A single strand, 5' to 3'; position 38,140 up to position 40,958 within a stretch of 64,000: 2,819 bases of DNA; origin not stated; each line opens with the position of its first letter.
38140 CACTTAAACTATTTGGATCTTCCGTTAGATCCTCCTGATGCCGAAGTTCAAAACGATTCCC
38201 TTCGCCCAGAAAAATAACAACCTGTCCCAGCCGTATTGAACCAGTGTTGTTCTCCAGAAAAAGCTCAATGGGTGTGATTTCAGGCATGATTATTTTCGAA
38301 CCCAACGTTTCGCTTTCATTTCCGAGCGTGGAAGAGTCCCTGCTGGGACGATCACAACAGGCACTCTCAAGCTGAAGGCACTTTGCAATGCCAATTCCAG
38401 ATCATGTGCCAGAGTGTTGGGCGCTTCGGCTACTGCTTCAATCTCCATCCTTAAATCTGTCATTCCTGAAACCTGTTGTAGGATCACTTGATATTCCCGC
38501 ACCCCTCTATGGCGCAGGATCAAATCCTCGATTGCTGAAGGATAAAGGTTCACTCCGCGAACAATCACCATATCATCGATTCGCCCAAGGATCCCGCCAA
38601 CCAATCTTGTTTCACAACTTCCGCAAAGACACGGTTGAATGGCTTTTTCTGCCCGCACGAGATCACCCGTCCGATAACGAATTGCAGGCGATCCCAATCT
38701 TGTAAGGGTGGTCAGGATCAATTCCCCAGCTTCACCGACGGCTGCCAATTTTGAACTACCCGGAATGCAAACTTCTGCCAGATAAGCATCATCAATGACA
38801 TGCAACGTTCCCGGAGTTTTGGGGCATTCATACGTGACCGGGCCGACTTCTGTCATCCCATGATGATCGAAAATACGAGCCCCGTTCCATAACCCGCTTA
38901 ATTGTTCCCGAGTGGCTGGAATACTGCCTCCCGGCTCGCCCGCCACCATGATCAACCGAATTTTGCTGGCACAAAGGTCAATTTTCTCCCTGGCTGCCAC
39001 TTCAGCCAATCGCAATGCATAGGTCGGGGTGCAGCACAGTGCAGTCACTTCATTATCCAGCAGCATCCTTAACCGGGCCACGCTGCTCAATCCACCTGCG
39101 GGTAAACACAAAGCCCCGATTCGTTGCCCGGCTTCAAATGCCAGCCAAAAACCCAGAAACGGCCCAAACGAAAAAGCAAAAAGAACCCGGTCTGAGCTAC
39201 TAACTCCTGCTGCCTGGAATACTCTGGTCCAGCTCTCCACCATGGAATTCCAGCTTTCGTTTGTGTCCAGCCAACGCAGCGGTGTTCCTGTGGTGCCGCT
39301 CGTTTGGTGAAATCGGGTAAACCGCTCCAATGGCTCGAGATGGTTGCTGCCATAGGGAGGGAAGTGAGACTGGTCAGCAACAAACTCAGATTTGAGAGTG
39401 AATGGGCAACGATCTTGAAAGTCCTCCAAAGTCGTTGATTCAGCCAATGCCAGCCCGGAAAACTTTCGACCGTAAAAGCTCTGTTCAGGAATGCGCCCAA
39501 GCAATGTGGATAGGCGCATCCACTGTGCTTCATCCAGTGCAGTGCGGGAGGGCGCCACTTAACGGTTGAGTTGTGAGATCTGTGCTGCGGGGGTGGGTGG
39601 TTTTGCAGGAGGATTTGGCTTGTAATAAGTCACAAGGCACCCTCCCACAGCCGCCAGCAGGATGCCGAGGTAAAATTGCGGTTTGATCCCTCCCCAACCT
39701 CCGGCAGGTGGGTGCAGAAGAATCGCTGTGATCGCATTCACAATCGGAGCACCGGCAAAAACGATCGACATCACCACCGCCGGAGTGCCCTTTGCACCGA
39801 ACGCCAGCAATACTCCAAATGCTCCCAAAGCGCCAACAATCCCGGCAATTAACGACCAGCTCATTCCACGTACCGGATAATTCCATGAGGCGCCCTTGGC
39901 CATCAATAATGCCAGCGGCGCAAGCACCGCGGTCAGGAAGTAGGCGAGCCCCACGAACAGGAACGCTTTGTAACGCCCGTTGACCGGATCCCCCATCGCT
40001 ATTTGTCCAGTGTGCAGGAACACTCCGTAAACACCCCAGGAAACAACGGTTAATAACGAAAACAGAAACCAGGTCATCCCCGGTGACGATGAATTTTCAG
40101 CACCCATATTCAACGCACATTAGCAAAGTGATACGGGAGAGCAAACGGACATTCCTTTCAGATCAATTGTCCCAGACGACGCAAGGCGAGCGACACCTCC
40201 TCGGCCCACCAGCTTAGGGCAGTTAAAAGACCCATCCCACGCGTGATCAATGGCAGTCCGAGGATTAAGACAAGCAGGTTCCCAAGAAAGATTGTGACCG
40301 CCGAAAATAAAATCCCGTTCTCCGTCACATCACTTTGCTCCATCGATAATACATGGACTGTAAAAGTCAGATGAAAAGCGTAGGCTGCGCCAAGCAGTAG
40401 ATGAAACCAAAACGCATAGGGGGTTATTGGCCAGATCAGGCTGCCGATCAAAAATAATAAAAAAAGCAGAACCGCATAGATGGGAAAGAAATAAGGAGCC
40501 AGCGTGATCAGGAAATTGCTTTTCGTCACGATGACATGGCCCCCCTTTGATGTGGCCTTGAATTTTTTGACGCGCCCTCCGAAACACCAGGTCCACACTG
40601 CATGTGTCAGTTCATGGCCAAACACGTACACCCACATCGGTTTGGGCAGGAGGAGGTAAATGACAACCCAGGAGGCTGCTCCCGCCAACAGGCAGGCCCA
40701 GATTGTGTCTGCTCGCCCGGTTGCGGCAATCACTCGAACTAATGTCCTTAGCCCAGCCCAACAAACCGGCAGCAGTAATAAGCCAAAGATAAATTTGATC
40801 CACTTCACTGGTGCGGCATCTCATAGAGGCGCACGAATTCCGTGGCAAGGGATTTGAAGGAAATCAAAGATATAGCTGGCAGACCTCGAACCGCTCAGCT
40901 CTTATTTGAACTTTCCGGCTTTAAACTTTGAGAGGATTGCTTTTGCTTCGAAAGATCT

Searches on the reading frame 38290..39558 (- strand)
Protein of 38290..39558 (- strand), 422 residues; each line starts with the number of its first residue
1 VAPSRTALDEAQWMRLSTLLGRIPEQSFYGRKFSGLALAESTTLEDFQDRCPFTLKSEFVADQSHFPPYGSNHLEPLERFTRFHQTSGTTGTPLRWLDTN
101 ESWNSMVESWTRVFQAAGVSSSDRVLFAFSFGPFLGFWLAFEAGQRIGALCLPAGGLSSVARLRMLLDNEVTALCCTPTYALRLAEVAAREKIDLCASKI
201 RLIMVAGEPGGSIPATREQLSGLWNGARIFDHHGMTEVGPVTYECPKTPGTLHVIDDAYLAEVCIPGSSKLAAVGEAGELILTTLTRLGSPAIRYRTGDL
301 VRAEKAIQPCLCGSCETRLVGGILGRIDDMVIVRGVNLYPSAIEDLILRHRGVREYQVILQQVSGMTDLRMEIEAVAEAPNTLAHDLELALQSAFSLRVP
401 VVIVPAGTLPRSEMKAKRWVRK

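Call 75: search_protein_families(library=pfam, max_evalue=0.0001, proteins=[window:38290-39558:-])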
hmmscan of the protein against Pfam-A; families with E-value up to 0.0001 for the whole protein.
window:38290-39558:- (422 aa): 2 families
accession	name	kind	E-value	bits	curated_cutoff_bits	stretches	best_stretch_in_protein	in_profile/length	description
PF14535.12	AMP-binding_C_2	-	2.8e-13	50.4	25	1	335-419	1-92/96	AMP-binding enzyme C-terminal domain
PF00501.34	AMP-binding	-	5.7e-11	42.3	29.9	1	86-245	170-332/384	AMP-binding enzyme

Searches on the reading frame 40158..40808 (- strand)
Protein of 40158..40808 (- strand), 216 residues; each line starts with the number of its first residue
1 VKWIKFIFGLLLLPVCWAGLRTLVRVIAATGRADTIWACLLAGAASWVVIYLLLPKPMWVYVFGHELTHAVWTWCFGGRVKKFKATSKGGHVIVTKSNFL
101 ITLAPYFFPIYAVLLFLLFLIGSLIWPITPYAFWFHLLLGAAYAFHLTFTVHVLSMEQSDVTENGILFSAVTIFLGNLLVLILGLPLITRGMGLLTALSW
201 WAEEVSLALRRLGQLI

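Call 75: search_protein_families(library=pfam, max_evalue=0.0001, proteins=[window:40158-40808:-])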
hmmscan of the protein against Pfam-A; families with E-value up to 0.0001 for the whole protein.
window:40158-40808:- (216 aa): 1 family
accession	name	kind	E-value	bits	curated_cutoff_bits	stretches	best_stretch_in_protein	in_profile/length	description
PF13398.12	Peptidase_M50B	-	3e-06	27.5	26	1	39-138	4-106/201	Peptidase M50B-like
